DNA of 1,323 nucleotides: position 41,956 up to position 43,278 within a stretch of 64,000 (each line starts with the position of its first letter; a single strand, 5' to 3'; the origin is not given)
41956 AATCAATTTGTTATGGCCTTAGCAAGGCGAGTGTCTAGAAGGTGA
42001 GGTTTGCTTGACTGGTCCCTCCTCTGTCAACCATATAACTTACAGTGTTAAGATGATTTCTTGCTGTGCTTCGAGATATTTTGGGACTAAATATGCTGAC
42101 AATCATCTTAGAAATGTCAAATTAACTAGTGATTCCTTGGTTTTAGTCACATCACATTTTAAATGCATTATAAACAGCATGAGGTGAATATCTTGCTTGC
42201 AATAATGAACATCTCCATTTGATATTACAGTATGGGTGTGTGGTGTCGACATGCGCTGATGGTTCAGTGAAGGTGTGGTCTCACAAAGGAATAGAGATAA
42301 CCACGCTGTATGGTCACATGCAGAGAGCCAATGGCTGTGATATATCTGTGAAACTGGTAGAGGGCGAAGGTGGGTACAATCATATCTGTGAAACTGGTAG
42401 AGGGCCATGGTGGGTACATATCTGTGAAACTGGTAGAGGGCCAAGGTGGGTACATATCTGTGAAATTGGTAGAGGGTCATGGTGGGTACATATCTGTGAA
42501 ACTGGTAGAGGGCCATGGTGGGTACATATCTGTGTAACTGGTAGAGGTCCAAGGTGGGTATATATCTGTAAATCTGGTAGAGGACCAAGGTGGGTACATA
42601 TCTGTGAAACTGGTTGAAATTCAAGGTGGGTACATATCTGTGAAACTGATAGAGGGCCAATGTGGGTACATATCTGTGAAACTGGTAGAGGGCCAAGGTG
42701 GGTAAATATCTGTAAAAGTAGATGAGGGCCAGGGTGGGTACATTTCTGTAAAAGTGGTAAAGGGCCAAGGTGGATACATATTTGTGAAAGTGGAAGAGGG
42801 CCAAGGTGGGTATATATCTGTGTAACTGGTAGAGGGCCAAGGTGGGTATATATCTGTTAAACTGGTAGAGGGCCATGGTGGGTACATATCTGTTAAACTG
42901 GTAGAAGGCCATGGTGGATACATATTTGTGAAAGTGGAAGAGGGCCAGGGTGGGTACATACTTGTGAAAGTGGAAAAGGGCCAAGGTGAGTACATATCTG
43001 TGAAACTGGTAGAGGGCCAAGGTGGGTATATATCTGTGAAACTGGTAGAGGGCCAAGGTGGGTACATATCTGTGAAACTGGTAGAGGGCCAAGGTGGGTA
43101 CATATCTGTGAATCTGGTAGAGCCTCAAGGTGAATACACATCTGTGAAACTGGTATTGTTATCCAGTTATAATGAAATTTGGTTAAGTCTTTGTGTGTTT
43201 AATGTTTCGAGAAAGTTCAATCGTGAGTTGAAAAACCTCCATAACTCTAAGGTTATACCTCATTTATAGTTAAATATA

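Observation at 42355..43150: About 22 tandem 36-bp copies of an exon end plus its 5' splice site directly downstream of the authentic donor of a TEP1 WD40 exon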

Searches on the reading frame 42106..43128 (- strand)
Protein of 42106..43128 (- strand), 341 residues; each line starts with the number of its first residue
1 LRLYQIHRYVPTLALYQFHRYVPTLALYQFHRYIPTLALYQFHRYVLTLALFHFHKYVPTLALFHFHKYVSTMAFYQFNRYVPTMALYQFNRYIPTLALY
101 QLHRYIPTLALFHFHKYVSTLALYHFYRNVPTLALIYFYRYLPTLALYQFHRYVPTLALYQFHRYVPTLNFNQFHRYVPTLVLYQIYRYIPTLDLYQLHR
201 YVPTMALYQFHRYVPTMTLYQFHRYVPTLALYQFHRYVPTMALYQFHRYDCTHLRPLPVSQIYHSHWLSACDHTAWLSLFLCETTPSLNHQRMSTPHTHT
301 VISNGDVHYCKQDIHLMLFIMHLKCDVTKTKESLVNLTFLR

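Call 50: find_encoding_contigs(protein=window:42106-43128:-, flank=10000, max_places=4)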
Protein window:42106-43128:- (341 aa): no gene with exactly this product is on record in the collection.
